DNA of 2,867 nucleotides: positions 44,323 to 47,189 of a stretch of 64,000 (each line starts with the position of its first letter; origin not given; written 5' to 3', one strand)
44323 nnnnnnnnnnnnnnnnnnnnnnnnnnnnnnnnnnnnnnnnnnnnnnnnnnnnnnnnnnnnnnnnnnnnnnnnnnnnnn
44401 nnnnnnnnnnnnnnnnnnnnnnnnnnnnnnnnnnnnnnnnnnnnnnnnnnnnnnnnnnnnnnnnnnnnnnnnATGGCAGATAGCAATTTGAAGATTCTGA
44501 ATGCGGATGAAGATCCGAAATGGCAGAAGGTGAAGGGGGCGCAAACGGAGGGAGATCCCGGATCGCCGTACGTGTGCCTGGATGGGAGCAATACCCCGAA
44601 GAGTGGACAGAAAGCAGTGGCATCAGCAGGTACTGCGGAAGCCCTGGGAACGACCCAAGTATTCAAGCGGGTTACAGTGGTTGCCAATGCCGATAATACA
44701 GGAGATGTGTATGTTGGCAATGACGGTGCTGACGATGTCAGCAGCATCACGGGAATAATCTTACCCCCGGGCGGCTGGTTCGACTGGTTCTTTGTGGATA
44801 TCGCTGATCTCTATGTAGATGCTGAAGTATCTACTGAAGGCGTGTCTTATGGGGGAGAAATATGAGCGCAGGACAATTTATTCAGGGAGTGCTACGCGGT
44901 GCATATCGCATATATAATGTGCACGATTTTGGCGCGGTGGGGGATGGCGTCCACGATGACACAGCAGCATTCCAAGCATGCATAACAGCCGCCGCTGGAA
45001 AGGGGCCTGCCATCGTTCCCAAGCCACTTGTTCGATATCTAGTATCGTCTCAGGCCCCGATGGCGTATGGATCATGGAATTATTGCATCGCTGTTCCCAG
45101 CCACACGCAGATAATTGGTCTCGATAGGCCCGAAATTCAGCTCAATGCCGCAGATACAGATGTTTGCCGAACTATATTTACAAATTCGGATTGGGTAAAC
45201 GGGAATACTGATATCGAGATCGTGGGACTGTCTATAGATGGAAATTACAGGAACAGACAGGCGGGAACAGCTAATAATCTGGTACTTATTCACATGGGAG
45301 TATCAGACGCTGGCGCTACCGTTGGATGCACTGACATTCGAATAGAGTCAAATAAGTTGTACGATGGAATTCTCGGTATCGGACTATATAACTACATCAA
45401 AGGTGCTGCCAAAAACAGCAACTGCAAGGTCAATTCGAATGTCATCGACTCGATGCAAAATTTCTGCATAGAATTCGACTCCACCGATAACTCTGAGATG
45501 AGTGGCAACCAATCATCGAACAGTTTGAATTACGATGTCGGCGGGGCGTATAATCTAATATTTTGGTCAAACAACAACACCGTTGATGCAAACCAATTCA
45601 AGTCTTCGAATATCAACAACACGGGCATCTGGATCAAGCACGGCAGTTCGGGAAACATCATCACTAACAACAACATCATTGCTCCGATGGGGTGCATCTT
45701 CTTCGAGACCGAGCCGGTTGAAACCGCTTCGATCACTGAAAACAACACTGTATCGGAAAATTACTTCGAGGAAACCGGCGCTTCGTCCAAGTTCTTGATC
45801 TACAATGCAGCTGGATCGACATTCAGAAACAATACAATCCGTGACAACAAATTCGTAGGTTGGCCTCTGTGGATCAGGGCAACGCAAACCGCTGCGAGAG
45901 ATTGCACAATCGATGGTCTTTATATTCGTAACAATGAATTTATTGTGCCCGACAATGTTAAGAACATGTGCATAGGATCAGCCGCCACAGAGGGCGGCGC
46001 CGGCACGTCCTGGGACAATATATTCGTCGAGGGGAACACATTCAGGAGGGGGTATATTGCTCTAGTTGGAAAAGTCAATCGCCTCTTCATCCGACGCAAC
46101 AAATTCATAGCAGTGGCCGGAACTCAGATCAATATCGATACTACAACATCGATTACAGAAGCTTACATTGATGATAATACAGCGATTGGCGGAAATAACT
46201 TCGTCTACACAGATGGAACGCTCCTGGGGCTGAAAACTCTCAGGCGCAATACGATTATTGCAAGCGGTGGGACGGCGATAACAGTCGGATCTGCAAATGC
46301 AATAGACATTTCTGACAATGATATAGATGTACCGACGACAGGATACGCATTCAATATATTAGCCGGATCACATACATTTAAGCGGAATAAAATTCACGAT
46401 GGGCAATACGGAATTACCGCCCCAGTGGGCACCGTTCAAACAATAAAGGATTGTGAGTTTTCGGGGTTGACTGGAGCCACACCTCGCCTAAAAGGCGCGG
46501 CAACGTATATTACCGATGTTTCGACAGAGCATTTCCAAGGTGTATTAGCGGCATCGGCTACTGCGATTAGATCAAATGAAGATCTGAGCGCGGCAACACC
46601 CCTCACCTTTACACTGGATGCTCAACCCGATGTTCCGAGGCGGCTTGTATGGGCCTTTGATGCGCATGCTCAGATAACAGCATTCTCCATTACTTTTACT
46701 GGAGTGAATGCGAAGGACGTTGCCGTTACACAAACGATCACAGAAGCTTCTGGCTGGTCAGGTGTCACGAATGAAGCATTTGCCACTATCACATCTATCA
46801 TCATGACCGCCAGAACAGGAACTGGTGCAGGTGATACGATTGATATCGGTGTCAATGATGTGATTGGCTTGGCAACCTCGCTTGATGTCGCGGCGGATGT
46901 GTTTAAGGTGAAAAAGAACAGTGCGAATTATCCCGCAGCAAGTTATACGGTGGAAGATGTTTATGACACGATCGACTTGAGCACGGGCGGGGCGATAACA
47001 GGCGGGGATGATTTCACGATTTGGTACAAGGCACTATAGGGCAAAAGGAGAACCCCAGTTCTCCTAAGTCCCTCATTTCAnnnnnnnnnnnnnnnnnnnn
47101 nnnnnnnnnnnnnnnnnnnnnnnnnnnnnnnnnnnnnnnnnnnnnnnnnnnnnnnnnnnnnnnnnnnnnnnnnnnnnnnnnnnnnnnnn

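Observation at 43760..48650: Compositional island: fibre/tailspike genes and an adjacent 3-gene operon have much higher GC than the rest of the window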

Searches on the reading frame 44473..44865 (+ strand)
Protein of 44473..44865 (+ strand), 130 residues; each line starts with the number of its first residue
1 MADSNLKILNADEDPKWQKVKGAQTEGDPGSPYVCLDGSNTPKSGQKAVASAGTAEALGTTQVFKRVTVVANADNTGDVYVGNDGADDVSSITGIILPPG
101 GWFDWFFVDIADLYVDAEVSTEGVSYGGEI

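Call 11: search_protein_families(library=pfam, proteins=[window:44473-44865:+], max_evalue=0.1)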
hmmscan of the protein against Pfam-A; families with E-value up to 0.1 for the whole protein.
window:44473-44865:+ (130 aa): 0 families

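Call 12: search_protein_families(library=phrogs, proteins=[window:44473-44865:+], max_evalue=0.1)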
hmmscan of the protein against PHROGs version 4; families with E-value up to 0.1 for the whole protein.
window:44473-44865:+ (130 aa): 0 families

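Call 58: predict_structure(alignment_id=A3)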
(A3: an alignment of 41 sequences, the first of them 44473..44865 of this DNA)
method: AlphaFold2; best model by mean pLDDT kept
length: 130 residues; sequences in the alignment: 41
mean_pLDDT: 81.6   pTM: 0.67
mean pLDDT of the five models: 81.6, 81.5, 81.2, 81.1, 80.1
residues with pLDDT >= 90: 89; 70-90: 2; 50-70: 12; < 50: 27
segments of 3 or more residues with pLDDT < 50: 1-11, 14-27
pLDDT, mean of each block of 10 residues (from residue 1): 42 47 46 59 96 96 95 98 96 97 96 97 95
secondary structure, 60 per line:
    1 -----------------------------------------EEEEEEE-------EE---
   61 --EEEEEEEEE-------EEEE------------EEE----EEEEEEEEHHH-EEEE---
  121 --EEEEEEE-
elements in order: E42-48 E63-71 E79-82 E95-97 E102-109 E114-117 E123-129
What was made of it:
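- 44473..44865 (+): Jelly-roll paralog 2 (130 aa). Residues 40-130 modelled at pLDDT >=95 as a 7-strand all-beta domain (call 58).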

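Call 72: search_dna_similar(query=window:44473-44865:+, collection=phages, mode=protein, max_evalue=0.001, max_rows=15)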
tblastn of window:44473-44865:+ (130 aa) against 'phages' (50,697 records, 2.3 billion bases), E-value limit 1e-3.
Records with a match: 3; places in all: 3; records where one place covers at least 80% of the query: 0.
Best place of each record, by identity: <60% 3.
By first word of the organism name: Halorubrum 2; Bacillus 1.
By host as written in the record: Halorubrum sp. 2; Bacillus sp. C30 1.
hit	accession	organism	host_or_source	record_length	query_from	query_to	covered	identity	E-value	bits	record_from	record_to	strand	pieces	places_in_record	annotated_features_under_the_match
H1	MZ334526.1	Halorubrum tailed virus 29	Halorubrum sp.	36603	44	130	67%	42.4%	8e-8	55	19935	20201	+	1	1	hypothetical protein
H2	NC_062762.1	Halorubrum tailed virus 29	Halorubrum sp.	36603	44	130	67%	42.4%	8e-8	55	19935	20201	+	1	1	hypothetical protein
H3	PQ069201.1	Bacillus phage C30-3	Bacillus sp. C30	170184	47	126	62%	35.0%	7e-4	44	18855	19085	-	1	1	record has no annotation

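Call 74: get_annotated_region(hit=H1, flank=7000)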
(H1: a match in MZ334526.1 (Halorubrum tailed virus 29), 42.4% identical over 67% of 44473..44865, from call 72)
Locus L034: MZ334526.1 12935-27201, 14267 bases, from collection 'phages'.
description: Halorubrum tailed virus 29 isolate HRTV-29/29, complete genome.
organism: Halorubrum tailed virus 29 (NCBI taxid 2878010)
taxonomy: Viruses; Duplodnaviria; Heunggongvirae; Uroviricota; Caudoviricetes; Kirjokansivirales; Haloferuviridae; Dpdavirus; Dpdavirus HRTV29
host: Halorubrum sp.; source: solar saltern; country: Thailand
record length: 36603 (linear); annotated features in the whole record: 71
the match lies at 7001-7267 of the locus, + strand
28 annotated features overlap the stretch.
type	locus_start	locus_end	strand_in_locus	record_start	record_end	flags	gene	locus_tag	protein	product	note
CDS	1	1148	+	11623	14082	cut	-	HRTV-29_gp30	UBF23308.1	portal protein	-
CDS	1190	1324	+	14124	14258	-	-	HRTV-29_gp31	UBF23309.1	hypothetical protein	-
CDS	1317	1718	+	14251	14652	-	-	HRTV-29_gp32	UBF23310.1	peroxide stress protein YaaA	-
CDS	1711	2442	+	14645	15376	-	-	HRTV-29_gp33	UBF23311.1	DpdA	-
CDS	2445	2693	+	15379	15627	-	-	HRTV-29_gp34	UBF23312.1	hypothetical protein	-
CDS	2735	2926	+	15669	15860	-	-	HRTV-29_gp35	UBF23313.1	hypothetical protein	-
CDS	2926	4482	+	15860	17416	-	-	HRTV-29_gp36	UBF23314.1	hypothetical protein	-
CDS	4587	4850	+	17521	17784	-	-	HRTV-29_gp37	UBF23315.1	hypothetical protein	-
CDS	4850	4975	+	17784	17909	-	-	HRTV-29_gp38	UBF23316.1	hypothetical protein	-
CDS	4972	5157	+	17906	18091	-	-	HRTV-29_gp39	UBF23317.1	hypothetical protein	-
CDS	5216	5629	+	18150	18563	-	-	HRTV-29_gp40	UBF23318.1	capsid stabilizing protein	-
CDS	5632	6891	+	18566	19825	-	-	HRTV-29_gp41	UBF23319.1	major capsid protein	-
CDS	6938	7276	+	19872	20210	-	-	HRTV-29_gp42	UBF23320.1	hypothetical protein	-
CDS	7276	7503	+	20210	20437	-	-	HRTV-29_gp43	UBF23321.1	hypothetical protein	-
CDS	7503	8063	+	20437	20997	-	-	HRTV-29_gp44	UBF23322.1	hypothetical protein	-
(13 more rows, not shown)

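Call 85: search_protein_families(library=padloc, proteins=[window:44473-44865:+], max_evalue=0.01)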
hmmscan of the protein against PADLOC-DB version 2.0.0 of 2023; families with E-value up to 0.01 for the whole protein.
window:44473-44865:+ (130 aa): 0 families

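Call 86: search_protein_families(library=ncbifam, proteins=[window:44473-44865:+], max_evalue=0.01)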
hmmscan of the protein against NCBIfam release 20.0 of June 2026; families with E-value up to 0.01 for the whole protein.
window:44473-44865:+ (130 aa): 0 families

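Call 104: fold_search(model_id=the predicted structure, library=viral)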
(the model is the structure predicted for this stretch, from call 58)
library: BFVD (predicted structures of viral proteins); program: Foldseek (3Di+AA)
matches with E <= 10: 1270; with E <= 0.001: 42
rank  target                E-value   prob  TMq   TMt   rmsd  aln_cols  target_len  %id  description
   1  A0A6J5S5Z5            2.0e-09  1.00  0.67  0.59   2.5       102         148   32  Uncharacterized protein [uncultured Caudovirales phage]
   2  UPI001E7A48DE         1.2e-08  1.00  0.65  0.74   2.3       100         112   39  (no name look-up for this kind of identifier)
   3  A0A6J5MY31            1.2e-08  1.00  0.62  0.32   7.2       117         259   28  Uncharacterized protein [uncultured Caudovirales phage]
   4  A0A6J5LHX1            1.3e-06  1.00  0.59  0.43   4.5       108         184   22  Uncharacterized protein [uncultured Caudovirales phage]
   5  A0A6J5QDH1            2.2e-06  1.00  0.59  0.74   4.4       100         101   26  Uncharacterized protein [uncultured Caudovirales phage]
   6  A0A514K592            4.1e-06  1.00  0.61  0.58   1.4        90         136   21  Uncharacterized protein [Nitrosopumilus spindle-shaped virus]
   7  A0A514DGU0            4.8e-06  1.00  0.57  0.77   1.8        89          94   30  Uncharacterized protein [Gordonia phage Bakery]
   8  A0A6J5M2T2            5.4e-06  1.00  0.60  0.36   8.2       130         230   18  Uncharacterized protein [uncultured Caudovirales phage]
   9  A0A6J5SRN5            6.7e-06  1.00  0.56  0.47  11.9       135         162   19  Uncharacterized protein [uncultured Caudovirales phage]
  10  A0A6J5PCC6            8.0e-06  1.00  0.50  0.68   3.3        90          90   21  Uncharacterized protein [uncultured Caudovirales phage]
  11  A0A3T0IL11            1.1e-05  1.00  0.57  0.79   2.2        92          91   29  (no name in the UniProt tables at hand)
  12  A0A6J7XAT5            1.2e-05  1.00  0.59  0.64   2.1        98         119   17  Uncharacterized protein [uncultured Caudovirales phage]
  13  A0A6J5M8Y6            3.8e-05  1.00  0.55  0.81   2.5        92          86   23  Uncharacterized protein [uncultured Caudovirales phage]
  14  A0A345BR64            4.0e-05  1.00  0.56  0.43   2.9       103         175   17  (no name in the UniProt tables at hand)
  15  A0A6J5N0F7            7.0e-05  1.00  0.51  0.73   3.1        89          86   20  Uncharacterized protein [uncultured Caudovirales phage]
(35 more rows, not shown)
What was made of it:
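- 44473..44865 (+): 42 uncharacterised viral fold matches (call 104).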

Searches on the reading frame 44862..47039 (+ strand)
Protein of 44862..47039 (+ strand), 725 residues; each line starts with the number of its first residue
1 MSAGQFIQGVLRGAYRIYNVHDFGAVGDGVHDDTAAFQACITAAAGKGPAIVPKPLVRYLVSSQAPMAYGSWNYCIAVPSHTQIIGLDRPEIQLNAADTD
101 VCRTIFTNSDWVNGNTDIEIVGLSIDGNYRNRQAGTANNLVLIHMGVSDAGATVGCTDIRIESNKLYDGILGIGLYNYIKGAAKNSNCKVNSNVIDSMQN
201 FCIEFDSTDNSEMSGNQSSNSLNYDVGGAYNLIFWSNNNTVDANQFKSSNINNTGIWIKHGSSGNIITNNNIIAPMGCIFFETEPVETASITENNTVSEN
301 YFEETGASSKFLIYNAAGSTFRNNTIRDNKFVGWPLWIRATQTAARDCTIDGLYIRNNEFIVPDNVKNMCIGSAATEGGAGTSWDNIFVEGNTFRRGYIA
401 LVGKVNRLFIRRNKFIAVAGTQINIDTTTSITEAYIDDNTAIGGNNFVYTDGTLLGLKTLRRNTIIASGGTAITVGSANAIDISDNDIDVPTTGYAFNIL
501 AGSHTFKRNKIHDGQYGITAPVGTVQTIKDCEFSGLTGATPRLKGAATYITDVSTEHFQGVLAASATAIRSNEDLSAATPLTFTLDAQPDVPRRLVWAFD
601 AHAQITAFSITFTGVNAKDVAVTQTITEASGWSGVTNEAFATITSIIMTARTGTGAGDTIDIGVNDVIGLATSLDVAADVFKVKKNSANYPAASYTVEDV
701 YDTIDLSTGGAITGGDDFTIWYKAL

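Call 11: search_protein_families(library=pfam, proteins=[window:44862-47039:+], max_evalue=0.1)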
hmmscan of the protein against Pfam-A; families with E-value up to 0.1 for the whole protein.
window:44862-47039:+ (725 aa): 3 families
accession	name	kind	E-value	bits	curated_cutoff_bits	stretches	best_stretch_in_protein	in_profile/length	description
PF13229.12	Beta_helix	-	4.7e-13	49.5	25.9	3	184-349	7-157/158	Right handed beta helix region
PF12708.12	Pect-lyase_RHGA_epim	-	1e-08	35.7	27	1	18-96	2-70/213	Rhamnogalacturonase A/epimerase, pectate lyase-like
PF12218.14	End_N_terminal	-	0.034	14.3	26.3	0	25-45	1-21/67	N terminal extension of bacteriophage endosialidase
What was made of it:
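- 44862..46523 (+): Tailspike body: right-handed beta-helix, polysaccharide-acting type, starting at about residue 18 with no separate N-terminal anchor domain. PF13229 E=4.7e-13 and PF12708 E=1e-8 (call 11).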

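Call 12: search_protein_families(library=phrogs, proteins=[window:44862-47039:+], max_evalue=0.1)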
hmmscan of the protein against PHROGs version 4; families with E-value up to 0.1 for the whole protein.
window:44862-47039:+ (725 aa): 3 families
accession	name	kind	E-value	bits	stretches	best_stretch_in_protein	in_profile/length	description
phrog_15455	-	tail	2.5e-07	30.6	1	14-334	144-434/652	tail fiber protein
phrog_2234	-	tail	8.8e-07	28.9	1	15-133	183-293/757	tail spike protein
phrog_7458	-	tail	0.017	14.4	1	15-54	120-159/732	tail spike protein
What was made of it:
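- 44862..46523 (+): PHROG tail fibre/tail spike families (call 12).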

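Call 17: find_encoding_contigs(protein=window:44862-47039:+, flank=10000, max_places=10)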
Protein window:44862-47039:+ (725 aa): no gene with exactly this product is on record in the collection.

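Call 18: find_related_loci(query=window:44862-47039:+, collection=viral_contigs, flank=10000)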
Query window:44862-47039:+ (725 aa) in viral_contigs; peptide patterns used: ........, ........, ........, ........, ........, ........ (x = any residue, [..] = any of these).
7 stretches matched a pattern, but none encodes a relative of the query by tblastn (E <= 1e-3).

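Call 20: find_homologous_proteins(query=window:44862-47039:+, max_evalue=0.00001)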
Query window:44862-47039:+: 8000 candidates shared short words with the query, none scored E <= 0.00001.
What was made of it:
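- Tried and rejected: Word-seeded search of 5.8 billion proteins with the full tailspike (call 20).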

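Call 40: search_protein_representatives(protein=window:44862-47039:+)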
Query: 725 residues. Proteins with E-value up to 0.001 (for the whole library): 790; up to 1e-10: 246; up to 1e-30: 131. The best 150 are listed.
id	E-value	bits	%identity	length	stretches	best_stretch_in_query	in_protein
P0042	3.9e-58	213.8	57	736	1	520-724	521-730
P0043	2.5e-57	211.2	51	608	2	524-724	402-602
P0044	1.9e-56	208.3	57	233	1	532-724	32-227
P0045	2.3e-56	208.0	59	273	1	553-723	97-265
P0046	2.7e-55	204.5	59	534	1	551-724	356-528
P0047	3.5e-54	200.8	62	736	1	556-724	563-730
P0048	1.8e-53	198.5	58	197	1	556-724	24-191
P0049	1.2e-52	195.8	45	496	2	542-724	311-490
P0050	2.0e-52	195.0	62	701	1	555-724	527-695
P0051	2.7e-52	194.6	57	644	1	527-723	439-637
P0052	4.4e-52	193.8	53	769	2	555-724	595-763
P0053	6.9e-52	193.2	55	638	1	555-724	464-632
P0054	2.5e-51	191.4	52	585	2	554-724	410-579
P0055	4.8e-51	190.4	51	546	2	515-724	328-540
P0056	8.0e-51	189.7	58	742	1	555-724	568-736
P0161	2.2e-33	132.1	33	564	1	18-436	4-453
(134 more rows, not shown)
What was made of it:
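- Tried and rejected: The exhaustive HMMER search later showed this was a prefilter miss (call 40).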

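Call 71: search_dna_similar(query=window:44862-47039:+, collection=phages, mode=protein, max_evalue=0.001, max_rows=25)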
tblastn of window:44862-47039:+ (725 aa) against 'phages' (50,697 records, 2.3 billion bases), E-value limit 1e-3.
No match.

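Call 85: search_protein_families(library=padloc, proteins=[window:44862-47039:+], max_evalue=0.01)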
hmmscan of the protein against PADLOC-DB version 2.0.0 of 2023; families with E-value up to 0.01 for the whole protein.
window:44862-47039:+ (725 aa): 0 families

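Call 86: search_protein_families(library=ncbifam, proteins=[window:44862-47039:+], max_evalue=0.01)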
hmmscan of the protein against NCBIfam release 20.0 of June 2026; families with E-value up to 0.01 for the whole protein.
window:44862-47039:+ (725 aa): 0 families

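Call 87: search_solved_structures(query=window:44862-47039:+, max_evalue=0.01)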
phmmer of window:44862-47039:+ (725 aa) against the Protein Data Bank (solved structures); distinct sequences matched with E-value up to 0.01: 3.
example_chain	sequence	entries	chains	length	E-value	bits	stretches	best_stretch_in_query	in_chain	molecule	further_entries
2pyg_A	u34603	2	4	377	2e-06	29.7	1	18-132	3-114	Poly(beta-D-mannuronate) C5 epimerase 4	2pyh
5lw3_A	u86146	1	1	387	4.5e-05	25.2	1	18-330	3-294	Poly(beta-D-mannuronate) C5 epimerase 6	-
3zpp_A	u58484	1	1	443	0.00052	21.7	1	12-64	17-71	CELL WALL SURFACE ANCHOR FAMILY PROTEIN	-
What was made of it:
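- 44862..46523 (+): AlgE4/AlgE6 mannuronan C5-epimerase, E=2e-6 (call 87).
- On Phage tailspike / depolymerase (beta-helix receptor-binding protein): PF13229 E=4.7e-13, PF12708 E=1e-8 (call 11); AlgE4 E=2e-6 (call 87). The beta-helix cap motif begins at residue 18 and aligns to residue 3 of AlgE4 (call 87).
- Closest known: AlgE-type mannuronan C5-epimerase / pectate-lyase-like right-handed beta-helix proteins. Same: N-terminal cap motif (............) and beta-helix repeats; significant sequence matches (calls 11, 87).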
